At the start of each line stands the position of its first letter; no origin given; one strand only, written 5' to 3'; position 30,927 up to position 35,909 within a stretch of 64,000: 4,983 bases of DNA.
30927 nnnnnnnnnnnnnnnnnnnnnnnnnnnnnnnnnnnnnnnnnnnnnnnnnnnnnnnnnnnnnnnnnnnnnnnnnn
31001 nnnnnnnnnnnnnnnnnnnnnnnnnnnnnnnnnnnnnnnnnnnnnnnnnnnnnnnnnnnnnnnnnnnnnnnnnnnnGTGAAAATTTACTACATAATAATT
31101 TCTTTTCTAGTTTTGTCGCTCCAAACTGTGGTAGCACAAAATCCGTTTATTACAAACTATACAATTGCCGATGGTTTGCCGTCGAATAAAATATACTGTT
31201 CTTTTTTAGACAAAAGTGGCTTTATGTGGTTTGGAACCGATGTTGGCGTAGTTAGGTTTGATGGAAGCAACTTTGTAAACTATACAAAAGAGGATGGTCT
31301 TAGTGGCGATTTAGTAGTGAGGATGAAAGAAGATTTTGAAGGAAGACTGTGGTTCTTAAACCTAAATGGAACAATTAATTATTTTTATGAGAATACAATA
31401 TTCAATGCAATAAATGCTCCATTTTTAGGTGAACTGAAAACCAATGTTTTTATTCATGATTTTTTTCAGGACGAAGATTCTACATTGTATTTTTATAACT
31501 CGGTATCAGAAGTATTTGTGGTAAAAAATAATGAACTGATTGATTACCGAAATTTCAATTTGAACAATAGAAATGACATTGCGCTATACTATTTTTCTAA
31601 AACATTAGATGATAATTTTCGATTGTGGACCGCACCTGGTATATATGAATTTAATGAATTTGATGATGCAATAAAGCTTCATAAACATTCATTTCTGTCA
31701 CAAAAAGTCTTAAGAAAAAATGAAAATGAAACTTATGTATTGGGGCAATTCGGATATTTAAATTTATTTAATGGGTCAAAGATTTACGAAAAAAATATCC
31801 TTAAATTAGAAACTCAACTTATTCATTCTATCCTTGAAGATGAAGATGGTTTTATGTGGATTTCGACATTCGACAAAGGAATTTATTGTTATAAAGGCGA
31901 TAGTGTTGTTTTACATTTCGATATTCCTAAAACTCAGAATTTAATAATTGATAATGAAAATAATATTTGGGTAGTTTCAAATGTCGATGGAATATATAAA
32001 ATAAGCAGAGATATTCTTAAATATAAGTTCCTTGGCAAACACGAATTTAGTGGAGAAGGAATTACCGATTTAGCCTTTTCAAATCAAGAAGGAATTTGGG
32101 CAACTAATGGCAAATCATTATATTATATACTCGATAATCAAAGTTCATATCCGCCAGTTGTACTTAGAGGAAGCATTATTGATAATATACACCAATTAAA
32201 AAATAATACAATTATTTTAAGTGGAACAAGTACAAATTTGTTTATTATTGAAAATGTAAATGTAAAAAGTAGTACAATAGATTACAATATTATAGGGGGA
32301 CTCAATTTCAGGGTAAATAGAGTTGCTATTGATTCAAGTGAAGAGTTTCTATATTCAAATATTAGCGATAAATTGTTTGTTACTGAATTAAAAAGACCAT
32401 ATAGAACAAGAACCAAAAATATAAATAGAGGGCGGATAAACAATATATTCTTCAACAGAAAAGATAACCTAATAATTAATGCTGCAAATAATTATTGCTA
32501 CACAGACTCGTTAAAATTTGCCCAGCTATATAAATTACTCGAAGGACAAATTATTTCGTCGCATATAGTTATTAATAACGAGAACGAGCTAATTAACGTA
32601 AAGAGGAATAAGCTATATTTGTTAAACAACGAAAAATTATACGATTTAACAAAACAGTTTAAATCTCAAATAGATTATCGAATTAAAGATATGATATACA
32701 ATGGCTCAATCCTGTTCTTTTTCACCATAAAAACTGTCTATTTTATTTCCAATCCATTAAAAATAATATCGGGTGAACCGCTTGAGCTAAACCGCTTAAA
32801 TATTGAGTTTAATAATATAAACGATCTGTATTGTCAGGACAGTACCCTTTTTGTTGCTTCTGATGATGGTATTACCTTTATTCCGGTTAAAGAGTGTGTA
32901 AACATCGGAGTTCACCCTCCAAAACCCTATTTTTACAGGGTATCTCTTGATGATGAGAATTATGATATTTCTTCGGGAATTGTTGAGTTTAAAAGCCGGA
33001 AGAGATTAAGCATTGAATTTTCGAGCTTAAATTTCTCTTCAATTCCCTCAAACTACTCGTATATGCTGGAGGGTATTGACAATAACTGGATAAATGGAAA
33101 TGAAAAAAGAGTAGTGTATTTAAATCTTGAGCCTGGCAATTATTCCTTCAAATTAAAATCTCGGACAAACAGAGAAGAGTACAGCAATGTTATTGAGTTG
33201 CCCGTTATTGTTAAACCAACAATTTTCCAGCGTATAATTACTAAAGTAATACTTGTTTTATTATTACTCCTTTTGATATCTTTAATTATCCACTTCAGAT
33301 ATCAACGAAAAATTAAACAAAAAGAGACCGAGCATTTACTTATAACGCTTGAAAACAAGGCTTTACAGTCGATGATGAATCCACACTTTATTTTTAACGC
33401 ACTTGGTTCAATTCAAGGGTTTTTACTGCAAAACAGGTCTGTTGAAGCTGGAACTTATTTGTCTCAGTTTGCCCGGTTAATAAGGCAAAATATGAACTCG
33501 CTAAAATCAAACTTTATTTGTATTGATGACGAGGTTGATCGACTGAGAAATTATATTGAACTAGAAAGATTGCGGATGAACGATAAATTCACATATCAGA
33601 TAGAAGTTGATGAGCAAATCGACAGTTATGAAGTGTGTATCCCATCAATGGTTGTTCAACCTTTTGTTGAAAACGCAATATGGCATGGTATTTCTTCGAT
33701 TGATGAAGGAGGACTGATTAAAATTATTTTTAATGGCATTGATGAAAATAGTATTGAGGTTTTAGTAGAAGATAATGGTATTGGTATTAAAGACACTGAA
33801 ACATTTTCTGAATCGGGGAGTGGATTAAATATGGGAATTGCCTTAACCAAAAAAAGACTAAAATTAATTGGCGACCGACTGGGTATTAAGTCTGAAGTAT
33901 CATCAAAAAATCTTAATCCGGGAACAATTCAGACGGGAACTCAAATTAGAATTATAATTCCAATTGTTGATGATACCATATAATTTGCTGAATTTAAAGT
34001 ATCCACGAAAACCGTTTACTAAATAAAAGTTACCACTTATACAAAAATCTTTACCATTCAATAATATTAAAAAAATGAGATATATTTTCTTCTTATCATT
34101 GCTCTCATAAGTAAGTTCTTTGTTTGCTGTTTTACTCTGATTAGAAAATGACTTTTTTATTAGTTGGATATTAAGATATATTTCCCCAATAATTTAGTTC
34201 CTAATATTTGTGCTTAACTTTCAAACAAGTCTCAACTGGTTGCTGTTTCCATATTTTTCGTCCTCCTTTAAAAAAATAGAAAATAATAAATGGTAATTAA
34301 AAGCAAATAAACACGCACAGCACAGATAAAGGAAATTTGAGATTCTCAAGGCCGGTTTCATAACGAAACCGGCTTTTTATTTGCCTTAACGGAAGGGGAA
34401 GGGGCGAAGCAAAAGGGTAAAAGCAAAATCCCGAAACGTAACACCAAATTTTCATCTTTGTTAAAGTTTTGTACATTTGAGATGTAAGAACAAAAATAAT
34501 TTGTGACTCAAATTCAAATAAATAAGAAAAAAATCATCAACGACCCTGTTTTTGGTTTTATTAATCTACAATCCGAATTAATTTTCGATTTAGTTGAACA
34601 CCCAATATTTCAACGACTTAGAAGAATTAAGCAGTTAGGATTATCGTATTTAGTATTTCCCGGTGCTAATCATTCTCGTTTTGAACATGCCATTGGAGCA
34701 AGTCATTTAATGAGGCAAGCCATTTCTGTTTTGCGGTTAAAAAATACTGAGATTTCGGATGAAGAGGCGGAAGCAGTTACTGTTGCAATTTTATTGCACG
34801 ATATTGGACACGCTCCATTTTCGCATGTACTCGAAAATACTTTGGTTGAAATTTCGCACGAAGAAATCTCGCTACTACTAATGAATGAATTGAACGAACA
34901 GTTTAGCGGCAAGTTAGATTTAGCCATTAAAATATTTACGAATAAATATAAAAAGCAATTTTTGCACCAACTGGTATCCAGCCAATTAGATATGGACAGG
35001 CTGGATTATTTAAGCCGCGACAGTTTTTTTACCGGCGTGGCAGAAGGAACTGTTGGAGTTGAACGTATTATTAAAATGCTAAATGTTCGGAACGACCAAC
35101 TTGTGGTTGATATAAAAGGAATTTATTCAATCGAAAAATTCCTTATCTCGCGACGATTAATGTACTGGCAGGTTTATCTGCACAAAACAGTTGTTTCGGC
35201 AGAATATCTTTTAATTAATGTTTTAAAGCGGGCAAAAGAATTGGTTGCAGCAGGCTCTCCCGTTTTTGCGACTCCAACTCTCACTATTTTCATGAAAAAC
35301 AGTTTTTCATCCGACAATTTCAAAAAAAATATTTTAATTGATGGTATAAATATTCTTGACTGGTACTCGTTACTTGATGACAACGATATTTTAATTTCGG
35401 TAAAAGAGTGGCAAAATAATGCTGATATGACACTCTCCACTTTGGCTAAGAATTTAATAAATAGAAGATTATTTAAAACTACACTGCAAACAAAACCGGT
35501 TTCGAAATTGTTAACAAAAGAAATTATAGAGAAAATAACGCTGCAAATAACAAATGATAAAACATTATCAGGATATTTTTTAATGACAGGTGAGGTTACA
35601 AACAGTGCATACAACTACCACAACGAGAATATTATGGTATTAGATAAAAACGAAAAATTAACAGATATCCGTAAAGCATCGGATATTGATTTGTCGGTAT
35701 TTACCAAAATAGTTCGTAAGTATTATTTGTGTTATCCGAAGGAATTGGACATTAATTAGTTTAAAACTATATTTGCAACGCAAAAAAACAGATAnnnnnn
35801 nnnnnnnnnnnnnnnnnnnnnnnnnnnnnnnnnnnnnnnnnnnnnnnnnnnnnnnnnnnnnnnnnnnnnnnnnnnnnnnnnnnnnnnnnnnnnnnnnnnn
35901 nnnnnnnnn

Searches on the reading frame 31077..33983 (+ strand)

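Call 16: search_protein_families(library=pfam, proteins=[window:31077-33983:+], max_evalue=0.001)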
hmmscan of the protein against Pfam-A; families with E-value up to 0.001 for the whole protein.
window:31077-33983:+ (968 aa): 4 families
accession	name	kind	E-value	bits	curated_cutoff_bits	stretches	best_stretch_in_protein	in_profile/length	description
PF06580.19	His_kinase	-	1.2e-18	67.6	25.2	1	759-838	2-81/81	Histidine kinase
PF07494.17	Reg_prop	-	1.2e-15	56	20.4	0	33-55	1-23/24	Two component regulator propeller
PF07495.19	Y_Y_Y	-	1.7e-10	41.1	26.6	1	659-712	9-64/65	Y_Y_Y domain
PF02518.31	HATPase_c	-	3.2e-06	28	26.4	1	859-963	9-109/111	Histidine kinase-, DNA gyrase B-, and HSP90-like ATPase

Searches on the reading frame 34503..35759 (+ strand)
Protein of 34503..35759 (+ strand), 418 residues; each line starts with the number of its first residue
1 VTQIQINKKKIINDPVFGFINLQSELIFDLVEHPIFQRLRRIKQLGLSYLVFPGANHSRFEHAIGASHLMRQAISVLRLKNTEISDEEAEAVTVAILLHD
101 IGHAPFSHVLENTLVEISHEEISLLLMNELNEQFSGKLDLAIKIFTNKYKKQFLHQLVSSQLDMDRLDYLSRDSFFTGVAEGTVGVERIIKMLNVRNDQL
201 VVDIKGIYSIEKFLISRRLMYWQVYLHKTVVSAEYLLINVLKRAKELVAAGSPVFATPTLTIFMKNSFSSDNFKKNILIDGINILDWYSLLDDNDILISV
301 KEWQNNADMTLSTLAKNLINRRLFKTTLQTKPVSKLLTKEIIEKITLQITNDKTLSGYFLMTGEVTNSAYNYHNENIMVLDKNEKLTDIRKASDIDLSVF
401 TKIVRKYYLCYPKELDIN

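Call 16: search_protein_families(library=pfam, proteins=[window:34503-35759:+], max_evalue=0.001)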
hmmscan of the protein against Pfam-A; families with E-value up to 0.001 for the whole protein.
window:34503-35759:+ (418 aa): 2 families
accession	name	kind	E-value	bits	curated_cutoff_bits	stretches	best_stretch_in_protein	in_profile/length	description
PF19276.4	HD_assoc_2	-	4.2e-11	43.2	23.1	1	186-240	3-57/222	HD associated region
PF01966.28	HD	-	5.4e-07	30.3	22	1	59-134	1-73/116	HD domain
